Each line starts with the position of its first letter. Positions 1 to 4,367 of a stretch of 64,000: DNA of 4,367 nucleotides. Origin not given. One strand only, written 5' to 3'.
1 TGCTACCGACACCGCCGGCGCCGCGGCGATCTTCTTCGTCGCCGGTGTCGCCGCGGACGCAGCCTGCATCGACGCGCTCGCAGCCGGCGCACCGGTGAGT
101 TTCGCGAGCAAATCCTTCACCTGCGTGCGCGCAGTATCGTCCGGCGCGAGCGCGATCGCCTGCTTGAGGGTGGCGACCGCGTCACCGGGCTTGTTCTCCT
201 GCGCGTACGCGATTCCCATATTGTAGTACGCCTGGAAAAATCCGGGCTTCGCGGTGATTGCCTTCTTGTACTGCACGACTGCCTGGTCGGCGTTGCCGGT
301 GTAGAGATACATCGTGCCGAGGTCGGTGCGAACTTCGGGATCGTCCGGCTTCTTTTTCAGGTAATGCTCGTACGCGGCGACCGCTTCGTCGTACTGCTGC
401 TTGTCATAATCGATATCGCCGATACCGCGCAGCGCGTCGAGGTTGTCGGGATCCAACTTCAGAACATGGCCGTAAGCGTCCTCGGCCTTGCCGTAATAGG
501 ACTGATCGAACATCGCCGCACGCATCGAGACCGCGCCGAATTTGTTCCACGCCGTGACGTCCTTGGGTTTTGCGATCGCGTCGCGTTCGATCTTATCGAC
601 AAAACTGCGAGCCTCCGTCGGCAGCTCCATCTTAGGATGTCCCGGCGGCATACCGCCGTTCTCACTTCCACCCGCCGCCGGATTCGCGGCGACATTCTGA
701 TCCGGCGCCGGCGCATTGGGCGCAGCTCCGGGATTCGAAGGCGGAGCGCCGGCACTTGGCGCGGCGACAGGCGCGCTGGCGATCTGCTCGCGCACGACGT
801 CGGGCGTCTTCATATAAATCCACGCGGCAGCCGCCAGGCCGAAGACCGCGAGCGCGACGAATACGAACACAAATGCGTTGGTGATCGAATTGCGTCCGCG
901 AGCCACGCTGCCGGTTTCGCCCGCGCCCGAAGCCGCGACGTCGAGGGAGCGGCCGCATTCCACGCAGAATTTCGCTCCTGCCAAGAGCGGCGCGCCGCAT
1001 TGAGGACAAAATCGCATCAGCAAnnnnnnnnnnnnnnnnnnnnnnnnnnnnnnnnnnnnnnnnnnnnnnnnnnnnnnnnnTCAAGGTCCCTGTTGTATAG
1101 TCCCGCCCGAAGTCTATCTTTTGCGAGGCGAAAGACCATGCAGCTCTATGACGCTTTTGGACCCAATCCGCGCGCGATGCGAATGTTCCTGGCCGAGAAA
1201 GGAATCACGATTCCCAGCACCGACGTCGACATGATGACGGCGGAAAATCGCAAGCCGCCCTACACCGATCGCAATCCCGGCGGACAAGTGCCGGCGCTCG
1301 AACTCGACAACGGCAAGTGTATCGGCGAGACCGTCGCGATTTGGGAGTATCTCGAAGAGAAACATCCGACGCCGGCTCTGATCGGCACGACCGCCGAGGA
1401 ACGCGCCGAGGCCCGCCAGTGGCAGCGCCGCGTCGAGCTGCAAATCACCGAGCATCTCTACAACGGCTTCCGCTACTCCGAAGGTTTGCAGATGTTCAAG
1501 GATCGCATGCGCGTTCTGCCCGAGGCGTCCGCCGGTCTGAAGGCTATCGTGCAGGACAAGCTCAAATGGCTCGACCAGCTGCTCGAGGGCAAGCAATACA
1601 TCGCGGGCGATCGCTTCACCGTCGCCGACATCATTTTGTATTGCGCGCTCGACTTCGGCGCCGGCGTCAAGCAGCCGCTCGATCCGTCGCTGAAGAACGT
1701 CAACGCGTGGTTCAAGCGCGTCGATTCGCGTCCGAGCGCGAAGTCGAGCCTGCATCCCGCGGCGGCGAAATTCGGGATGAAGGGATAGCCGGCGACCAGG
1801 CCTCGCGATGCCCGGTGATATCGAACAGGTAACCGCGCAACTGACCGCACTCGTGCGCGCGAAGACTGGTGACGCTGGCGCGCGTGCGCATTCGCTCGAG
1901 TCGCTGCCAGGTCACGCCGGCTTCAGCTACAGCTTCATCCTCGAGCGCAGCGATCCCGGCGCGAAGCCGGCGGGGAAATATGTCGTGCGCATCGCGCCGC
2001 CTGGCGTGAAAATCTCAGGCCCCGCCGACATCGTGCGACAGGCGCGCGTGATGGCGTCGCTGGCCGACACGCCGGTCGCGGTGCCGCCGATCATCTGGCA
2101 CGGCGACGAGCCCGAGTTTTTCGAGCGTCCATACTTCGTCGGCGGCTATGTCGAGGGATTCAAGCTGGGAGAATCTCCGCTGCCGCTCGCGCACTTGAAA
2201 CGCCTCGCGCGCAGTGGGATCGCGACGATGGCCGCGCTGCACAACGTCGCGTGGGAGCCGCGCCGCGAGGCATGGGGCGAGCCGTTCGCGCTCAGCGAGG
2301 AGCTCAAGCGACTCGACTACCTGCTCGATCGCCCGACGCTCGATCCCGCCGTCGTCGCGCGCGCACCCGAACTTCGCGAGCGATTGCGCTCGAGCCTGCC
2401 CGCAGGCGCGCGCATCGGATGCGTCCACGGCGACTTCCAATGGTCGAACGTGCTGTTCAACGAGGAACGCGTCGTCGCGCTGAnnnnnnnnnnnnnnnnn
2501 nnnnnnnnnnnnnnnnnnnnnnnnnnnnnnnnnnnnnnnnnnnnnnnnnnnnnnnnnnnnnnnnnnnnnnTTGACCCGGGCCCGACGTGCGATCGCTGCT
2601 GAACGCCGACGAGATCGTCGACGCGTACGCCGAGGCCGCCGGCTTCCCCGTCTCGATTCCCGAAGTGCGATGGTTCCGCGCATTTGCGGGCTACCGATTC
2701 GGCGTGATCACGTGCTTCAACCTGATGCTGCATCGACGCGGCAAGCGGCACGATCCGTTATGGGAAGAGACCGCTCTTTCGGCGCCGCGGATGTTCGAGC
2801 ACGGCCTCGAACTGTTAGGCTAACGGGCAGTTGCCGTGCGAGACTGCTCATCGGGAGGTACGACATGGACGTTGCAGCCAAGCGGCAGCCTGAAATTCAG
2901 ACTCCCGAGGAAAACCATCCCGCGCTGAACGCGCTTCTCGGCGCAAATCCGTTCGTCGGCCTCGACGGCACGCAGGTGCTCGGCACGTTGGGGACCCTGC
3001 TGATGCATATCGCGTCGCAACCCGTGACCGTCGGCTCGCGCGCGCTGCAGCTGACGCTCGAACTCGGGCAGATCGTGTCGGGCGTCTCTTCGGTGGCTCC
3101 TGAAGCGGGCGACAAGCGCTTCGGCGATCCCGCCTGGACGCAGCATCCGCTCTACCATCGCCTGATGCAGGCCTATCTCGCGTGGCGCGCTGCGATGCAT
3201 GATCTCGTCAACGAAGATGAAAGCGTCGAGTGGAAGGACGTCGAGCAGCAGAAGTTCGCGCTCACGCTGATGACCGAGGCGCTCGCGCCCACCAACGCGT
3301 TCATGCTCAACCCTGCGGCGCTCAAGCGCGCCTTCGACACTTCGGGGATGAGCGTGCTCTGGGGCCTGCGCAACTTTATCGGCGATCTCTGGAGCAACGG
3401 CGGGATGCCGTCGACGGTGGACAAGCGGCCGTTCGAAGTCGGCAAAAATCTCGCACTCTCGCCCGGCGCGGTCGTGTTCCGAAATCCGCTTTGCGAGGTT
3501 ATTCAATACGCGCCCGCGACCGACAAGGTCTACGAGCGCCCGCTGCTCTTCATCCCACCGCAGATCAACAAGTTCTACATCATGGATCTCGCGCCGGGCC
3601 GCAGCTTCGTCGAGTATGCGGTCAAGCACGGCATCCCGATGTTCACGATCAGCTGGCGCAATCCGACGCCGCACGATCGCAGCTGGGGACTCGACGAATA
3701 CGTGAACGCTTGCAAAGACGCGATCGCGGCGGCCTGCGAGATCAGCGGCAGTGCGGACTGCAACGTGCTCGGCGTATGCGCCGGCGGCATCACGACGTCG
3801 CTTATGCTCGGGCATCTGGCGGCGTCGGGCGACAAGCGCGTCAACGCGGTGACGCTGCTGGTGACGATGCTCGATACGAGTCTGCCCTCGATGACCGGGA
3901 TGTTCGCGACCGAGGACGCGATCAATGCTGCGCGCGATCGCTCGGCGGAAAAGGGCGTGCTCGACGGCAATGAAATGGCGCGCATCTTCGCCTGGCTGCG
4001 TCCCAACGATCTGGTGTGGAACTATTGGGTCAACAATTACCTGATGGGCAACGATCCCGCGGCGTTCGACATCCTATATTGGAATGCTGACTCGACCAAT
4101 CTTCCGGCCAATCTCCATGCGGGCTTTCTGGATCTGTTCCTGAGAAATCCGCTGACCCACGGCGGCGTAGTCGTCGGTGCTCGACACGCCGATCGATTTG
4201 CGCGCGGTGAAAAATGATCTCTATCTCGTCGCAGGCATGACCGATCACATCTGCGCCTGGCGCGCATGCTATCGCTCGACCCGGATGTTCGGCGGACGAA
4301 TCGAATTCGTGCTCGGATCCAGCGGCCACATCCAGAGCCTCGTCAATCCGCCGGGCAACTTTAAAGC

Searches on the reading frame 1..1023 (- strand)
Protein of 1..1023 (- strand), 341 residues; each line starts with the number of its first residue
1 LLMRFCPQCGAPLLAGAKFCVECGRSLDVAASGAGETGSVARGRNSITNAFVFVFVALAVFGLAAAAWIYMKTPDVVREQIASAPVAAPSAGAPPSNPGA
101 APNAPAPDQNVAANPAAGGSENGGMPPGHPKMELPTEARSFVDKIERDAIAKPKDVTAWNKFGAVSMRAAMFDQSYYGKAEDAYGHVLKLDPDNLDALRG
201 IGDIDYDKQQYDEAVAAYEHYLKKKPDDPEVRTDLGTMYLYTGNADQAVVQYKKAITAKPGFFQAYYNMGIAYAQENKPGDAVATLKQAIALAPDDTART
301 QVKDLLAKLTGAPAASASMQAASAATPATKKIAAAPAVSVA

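Call 37: search_protein_families(library=pfam, proteins=[window:1-1023:-], max_evalue=0.001)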
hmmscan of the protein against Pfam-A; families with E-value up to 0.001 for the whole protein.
window:1-1023:- (341 aa): 20 families
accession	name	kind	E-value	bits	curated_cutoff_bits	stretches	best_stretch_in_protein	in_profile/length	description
PF13414.12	TPR_11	-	8.5e-19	67.4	26.8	2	236-275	1-40/42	TPR repeat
PF07719.23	TPR_2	-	2.2e-18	65.2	27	1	264-296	2-34/34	Tetratricopeptide repeat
PF14559.12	TPR_19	-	2.3e-17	63.5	25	2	177-232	7-62/68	Tetratricopeptide repeat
PF00515.34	TPR_1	-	4e-17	61.7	27.8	1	264-296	2-34/34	Tetratricopeptide repeat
PF13181.12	TPR_8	-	1.9e-15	56.1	25.7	1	264-296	2-34/34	Tetratricopeptide repeat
PF13428.12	TPR_14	-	1.8e-13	50.1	23.5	0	197-237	3-43/44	Tetratricopeptide repeat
PF13431.12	TPR_17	-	6e-13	48.4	24.4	0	252-283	2-33/34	Tetratricopeptide repeat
PF13432.12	TPR_16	-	2.4e-12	47.5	32.7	2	176-229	12-65/65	Tetratricopeptide repeat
PF13371.12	TPR_9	-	1.2e-10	41.7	35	2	170-232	4-66/73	Tetratricopeptide repeat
PF13424.12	TPR_12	-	1.4e-10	41.6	30.1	0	264-294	46-76/77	Tetratricopeptide repeat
PF13240.11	Zn_Ribbon_1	-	3e-08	33.6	25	1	5-27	1-23/23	zinc-ribbon domain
PF23914.1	TPR_CcmH_CycH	-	9.9e-08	32.4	42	1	172-228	98-154/158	Cytochrome c-type biogenesis protein H TPR domain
PF24575.1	TPR_Slam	-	3.7e-07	31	35.2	0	205-239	57-91/104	Surface lipoprotein assembly modifier, N-terminal TPR repeats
PF13176.12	TPR_7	-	3.9e-07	30.1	27.9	0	265-297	1-33/36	Tetratricopeptide repeat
PF13174.12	TPR_6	-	1.6e-06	28.8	26.3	0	264-295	1-32/33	Tetratricopeptide repeat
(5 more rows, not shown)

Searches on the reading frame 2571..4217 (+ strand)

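Call 37: search_protein_families(library=pfam, proteins=[window:2571-4217:+], max_evalue=0.001)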
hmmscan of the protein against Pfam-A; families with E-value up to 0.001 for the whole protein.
window:2571-4217:+ (548 aa): 2 families
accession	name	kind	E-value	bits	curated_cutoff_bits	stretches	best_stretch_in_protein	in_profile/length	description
PF07167.19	PhaC_N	-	1.1e-59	201.5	23.7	1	181-350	2-173/173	Poly-beta-hydroxybutyrate polymerase (PhaC) N-terminus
PF00561.26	Abhydrolase_1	-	1.5e-10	41.6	25.8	1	346-515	19-194/245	alpha/beta hydrolase fold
